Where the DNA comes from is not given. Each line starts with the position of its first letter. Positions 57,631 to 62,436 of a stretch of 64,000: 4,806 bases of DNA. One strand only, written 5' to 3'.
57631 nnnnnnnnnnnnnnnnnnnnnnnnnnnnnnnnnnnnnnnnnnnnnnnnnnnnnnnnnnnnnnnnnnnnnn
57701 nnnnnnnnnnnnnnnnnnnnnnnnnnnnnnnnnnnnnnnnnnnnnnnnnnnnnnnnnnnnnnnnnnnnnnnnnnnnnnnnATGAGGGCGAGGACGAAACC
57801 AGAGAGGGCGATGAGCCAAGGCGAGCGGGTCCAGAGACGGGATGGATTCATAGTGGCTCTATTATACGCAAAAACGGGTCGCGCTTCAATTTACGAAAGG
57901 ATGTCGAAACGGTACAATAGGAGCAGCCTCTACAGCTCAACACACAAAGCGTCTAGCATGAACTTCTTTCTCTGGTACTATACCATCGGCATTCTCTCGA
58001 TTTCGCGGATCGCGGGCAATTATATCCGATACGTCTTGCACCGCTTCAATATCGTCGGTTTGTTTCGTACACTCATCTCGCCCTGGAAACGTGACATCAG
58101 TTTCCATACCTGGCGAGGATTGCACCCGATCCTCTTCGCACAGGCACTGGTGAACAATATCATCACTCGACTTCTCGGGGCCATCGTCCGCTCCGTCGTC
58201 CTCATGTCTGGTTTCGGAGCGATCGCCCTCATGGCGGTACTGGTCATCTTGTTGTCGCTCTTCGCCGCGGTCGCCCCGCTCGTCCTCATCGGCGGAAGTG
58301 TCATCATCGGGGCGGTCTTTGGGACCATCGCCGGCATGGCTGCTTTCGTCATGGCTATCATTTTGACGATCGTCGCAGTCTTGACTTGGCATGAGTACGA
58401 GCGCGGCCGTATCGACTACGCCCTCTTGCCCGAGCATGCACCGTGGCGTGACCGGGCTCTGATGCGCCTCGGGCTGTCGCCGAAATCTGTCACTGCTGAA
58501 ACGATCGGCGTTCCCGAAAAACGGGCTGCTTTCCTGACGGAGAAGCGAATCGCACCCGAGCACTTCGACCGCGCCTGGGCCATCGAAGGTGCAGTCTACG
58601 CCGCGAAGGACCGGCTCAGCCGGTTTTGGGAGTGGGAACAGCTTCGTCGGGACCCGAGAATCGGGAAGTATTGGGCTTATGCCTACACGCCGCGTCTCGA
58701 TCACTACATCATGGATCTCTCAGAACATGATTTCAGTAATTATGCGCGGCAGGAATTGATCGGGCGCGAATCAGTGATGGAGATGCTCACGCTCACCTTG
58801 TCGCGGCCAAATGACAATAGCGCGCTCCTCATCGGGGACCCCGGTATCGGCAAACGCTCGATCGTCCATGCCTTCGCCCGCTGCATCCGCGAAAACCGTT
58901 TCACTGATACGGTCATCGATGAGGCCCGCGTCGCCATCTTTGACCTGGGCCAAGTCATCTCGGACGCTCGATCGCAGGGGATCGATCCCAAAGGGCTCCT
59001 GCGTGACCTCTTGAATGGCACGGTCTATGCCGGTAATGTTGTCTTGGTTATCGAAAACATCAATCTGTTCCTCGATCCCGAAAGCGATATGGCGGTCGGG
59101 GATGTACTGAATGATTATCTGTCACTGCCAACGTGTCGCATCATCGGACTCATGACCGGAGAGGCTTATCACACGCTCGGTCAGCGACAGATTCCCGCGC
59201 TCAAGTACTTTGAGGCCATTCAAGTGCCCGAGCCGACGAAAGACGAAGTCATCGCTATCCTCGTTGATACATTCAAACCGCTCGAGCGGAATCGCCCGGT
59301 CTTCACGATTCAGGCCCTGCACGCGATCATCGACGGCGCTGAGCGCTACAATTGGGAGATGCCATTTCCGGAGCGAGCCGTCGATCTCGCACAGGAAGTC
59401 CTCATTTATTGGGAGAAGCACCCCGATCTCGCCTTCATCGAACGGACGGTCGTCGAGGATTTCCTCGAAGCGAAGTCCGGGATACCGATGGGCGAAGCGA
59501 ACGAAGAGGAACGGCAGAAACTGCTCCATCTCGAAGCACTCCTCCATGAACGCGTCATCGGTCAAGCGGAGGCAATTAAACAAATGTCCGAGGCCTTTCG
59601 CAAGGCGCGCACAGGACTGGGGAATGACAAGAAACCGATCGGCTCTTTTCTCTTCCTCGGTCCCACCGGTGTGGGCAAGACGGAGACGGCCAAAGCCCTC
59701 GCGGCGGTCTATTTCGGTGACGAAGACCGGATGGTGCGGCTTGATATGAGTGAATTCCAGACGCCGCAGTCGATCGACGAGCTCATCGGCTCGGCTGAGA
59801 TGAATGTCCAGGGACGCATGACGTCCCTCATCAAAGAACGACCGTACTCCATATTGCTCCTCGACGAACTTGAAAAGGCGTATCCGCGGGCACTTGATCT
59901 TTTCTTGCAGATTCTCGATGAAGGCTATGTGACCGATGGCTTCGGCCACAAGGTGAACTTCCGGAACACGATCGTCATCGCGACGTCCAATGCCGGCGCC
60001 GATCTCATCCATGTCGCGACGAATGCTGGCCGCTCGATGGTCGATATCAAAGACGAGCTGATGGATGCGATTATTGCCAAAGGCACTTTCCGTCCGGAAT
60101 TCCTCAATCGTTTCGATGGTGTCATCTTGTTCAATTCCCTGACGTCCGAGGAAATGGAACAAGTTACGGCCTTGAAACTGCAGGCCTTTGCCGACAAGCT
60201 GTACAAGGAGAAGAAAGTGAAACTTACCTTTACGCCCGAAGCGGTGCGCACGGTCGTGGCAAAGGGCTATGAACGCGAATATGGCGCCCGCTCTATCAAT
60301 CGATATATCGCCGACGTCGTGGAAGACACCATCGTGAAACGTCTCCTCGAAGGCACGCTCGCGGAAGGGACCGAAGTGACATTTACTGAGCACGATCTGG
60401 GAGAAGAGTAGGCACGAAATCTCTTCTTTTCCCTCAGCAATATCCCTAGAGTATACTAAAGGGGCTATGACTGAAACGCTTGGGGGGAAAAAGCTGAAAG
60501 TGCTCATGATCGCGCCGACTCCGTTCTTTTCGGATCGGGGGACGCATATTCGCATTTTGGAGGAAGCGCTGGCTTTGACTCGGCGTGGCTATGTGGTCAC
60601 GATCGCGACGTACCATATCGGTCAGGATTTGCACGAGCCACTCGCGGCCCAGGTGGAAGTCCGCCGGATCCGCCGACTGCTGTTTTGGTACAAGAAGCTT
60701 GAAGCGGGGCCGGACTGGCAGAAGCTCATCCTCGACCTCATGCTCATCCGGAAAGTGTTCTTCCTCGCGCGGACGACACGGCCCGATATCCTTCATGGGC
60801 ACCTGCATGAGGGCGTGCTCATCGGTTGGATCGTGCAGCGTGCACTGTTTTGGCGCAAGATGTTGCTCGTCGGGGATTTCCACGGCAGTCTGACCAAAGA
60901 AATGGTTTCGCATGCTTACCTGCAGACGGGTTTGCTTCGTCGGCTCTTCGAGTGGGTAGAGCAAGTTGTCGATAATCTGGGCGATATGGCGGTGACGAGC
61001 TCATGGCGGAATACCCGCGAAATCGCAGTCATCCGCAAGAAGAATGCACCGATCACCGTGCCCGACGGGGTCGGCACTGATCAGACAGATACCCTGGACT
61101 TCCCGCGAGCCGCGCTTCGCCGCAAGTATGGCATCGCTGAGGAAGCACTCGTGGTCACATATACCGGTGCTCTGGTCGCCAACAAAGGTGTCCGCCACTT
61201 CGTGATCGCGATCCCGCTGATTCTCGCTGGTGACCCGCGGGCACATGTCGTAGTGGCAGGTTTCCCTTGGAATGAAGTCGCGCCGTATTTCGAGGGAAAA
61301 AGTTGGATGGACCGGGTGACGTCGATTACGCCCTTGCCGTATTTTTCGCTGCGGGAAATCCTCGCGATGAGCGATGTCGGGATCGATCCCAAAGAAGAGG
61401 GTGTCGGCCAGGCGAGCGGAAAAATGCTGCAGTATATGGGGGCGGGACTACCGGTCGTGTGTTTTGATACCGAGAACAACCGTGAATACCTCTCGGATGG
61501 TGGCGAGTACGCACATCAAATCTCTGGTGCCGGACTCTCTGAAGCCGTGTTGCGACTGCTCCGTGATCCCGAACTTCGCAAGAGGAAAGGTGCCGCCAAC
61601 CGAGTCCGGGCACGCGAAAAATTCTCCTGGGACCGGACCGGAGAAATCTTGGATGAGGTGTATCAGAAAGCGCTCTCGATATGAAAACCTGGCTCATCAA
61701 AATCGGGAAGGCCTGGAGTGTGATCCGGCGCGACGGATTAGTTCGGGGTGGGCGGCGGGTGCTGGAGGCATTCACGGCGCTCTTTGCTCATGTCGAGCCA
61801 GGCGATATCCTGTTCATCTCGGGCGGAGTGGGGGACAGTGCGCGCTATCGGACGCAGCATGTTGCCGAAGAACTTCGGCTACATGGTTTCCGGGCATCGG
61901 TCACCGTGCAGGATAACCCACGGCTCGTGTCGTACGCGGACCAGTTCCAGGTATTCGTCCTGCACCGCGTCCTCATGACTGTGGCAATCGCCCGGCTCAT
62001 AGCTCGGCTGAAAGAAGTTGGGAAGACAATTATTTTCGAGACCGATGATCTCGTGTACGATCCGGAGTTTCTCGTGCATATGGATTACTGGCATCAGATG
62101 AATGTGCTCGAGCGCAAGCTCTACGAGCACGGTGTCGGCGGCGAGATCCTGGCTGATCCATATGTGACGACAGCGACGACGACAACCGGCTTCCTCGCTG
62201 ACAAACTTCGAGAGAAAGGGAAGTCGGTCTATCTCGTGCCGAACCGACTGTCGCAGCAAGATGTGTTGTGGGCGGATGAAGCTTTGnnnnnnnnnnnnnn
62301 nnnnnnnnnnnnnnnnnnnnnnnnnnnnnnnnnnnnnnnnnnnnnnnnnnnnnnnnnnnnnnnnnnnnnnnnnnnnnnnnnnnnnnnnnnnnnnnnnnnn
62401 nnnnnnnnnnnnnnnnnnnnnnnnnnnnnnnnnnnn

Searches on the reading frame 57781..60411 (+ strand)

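Call 4: search_protein_families(library=pfam, proteins=[window:57781-60411:+], max_evalue=0.01)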
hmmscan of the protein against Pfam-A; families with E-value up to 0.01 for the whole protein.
window:57781-60411:+ (876 aa): 15 families
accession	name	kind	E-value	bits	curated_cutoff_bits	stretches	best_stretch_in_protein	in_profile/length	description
PF07724.20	AAA_2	-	5.4e-44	150.6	27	1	618-779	1-164/166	AAA domain (Cdc48 subfamily)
PF10431.15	ClpB_D2-small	-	1.4e-18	67.1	21.9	1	787-867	1-80/81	C-terminal, D2-small domain, of ClpB protein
PF00004.35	AAA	-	2.3e-13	51.2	21.2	1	624-746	2-117/131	ATPase family associated with various cellular activities (AAA)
PF07728.20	AAA_5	-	1.1e-12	48.6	22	1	623-738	2-123/139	AAA domain (dynein-related subfamily)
PF13191.12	AAA_16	-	2.7e-10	41.4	32.6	1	325-411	1-83/167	AAA ATPase domain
PF20030.5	bpMoxR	-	1.1e-06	28.3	27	1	320-374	8-60/205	MoxR domain in the MoxR-vWA-beta-propeller ternary systems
PF20720.3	nSTAND3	-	5.4e-05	23.4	27.2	0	623-655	20-52/155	Novel STAND NTPase 3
PF01695.23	IstB_IS21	-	8.4e-05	22.6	24.1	0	276-366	30-113/238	IstB-like ATP binding protein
PF13401.12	AAA_22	-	9.4e-05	23.2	27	0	623-699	8-95/130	AAA domain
PF00158.32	Sigma54_activat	-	0.00012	22.2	20.2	1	616-737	22-143/168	Sigma-54 interaction domain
PF13479.12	AAA_24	-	0.00016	22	27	1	624-705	6-81/195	AAA domain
PF12775.13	AAA_7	-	0.00023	21.2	25.8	0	622-671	35-84/181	P-loop containing dynein motor region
PF05673.19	DUF815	-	0.00049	19.8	23.8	0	339-396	47-102/249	Protein of unknown function (DUF815)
PF07726.17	AAA_3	-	0.00064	20.1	27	0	627-737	6-111/131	ATPase family associated with various cellular activities (AAA)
PF05496.18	RuvB_N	-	0.0091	16.2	27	0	592-642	9-55/159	Holliday junction DNA helicase RuvB P-loop domain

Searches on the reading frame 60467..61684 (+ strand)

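Call 4: search_protein_families(library=pfam, proteins=[window:60467-61684:+], max_evalue=0.01)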
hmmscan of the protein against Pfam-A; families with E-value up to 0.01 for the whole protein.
window:60467-61684:+ (405 aa): 5 families
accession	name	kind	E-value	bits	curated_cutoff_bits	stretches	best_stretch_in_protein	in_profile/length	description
PF13692.12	Glyco_trans_1_4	-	7.9e-13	49.3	27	1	229-367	3-142/142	Glycosyl transferases group 1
PF00534.26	Glycos_transf_1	-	6.7e-12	45.7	26.4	1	215-379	3-170/172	Glycosyl transferases group 1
PF13524.12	Glyco_trans_1_2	-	4.9e-09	36.7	25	1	257-390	13-137/144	Glycosyl transferase-like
PF13579.12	Glyco_trans_4_4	-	2.9e-08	34.6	29.7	1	25-167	2-123/158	Glycosyl transferase 4-like domain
PF13439.12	Glyco_transf_4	-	1.3e-07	32.3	28.5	1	25-179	3-141/170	Glycosyltransferase Family 4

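Call 37: search_protein_families(library=ncbifam, proteins=[window:60467-61684:+], max_evalue=0.01)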
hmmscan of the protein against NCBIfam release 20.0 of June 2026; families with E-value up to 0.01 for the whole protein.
window:60467-61684:+ (405 aa): 14 families
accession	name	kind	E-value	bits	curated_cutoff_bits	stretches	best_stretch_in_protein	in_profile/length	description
TIGR03088.1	stp2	hypoth_equivalog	9.2e-09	34.8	409.05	1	92-403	68-374/374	TIGR03088 family PEP-CTERM/XrtA system glycosyltransferase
TIGR04157.1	glyco_rSAM_CFB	subfamily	1.4e-08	34.2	400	1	197-396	197-403/406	TIGR04157 family glycosyltransferase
TIGR02149.1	glgA_Coryne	subfamily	2.8e-08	33.3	302.4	1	159-402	132-390/391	glycogen synthase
TIGR04063.1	stp3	hypoth_equivalog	4.6e-08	32.4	442.05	1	92-403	79-396/397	TIGR04063 family PEP-CTERM/XrtA system glycosyltransferase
TIGR03449.1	mycothiol_MshA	equivalog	1.4e-07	30.8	462.5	1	26-403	23-404/406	D-inositol-3-phosphate glycosyltransferase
NF007640.0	PRK10307.1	subfamily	1.3e-06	27.6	276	1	151-390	151-395/411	WcaI family glycosyltransferase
TIGR04047.1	MSMEG_0565_glyc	hypoth_equivalog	7.3e-06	25.3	259.85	1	185-400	152-372/373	MSMEG_0565 family glycosyltransferase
NF038295.1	EPS_HpsP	equivalog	3e-05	23.2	550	1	195-401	178-386/388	hormogonium polysaccharide biosynthesis glycosyltransferase HpsP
NF038229.1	Glyco4_Geo_Pelo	equivalog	4.7e-05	22.6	400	1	286-403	222-337/338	GPMC system family 4 glycosyltransferase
NF038298.1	EPS_HpsO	equivalog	0.0004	19.3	575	1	184-310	158-284/388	hormogonium polysaccharide biosynthesis glycosyltransferase HpsO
NF047684.1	TeichurnBiosyTuaC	equivalog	0.00043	19.3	550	1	191-402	183-389/391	teichuronic acid biosynthesis protein TuaC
NF041876.1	EPS_EpsE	equivalog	0.0034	16.7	400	1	321-394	313-388/389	exopolysaccharide biosynthesis GT4 family glycosyltransferase EpsE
TIGR03999.1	thiol_BshA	equivalog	0.0071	15.3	273.7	1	179-403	153-374/375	N-acetyl-alpha-D-glucosaminyl L-malate synthase BshA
NF012028.0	PRK15484.1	subfamily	0.0077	15.4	618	0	197-266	165-232/380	lipopolysaccharide N-acetylglucosaminyltransferase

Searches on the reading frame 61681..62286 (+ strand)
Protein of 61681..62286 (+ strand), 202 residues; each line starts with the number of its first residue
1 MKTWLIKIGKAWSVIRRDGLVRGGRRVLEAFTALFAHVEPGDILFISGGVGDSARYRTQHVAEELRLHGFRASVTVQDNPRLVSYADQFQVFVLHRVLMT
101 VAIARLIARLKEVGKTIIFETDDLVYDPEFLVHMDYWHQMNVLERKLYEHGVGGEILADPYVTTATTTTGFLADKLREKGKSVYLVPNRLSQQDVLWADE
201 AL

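Call 22: find_homologous_proteins(query=window:61681-62286:+)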
Query seq(202 aa) (202 aa): 45 proteins with E <= 0.001 among 543 candidates.
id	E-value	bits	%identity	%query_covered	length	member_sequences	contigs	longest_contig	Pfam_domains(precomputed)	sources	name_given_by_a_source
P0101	5.9e-104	364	84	98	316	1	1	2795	-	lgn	-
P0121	3.5e-101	355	84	95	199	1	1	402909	-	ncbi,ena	-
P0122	3.2e-89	316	71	100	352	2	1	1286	PF13692.13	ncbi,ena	-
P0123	2.8e-85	303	69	100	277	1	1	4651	-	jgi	-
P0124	7.8e-82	291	69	100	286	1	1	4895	-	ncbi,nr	ncbi:MAG: hypothetical protein Q8O53_01230, partial [Candidatus Moranbacteria bacterium]|nr:hypothet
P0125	2.9e-81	290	65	100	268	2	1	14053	-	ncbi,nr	ncbi:MAG: Glycosyltransferase, group 1 family protein [Candidatus Moranbacteria bacterium GW2011_GWE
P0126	1.9e-80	287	64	100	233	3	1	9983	-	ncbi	ncbi:MAG: group 1 glycosyl transferase, partial [Parcubacteria group bacterium GW2011_GWC1_38_22]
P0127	4.0e-76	273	63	100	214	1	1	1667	-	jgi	-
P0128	2.9e-74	267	60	99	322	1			-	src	-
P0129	2.2e-73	264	64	96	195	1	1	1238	-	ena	-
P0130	3.2e-68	247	55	99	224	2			-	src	-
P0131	8.0e-65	236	68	79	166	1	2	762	-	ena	-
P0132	1.5e-64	235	54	100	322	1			-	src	-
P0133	3.8e-64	234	52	100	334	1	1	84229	-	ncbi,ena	-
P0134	4.7e-61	224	53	97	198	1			-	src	-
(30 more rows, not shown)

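Call 24: find_encoding_contigs(protein=P0127, flank=2000, max_places=5)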
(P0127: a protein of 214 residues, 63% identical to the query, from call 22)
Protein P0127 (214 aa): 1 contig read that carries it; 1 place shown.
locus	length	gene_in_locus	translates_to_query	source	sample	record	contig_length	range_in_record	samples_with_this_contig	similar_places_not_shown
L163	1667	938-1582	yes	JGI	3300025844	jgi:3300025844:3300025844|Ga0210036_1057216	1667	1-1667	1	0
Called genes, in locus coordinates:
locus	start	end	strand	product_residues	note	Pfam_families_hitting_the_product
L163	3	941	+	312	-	?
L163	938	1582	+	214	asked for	-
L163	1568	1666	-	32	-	?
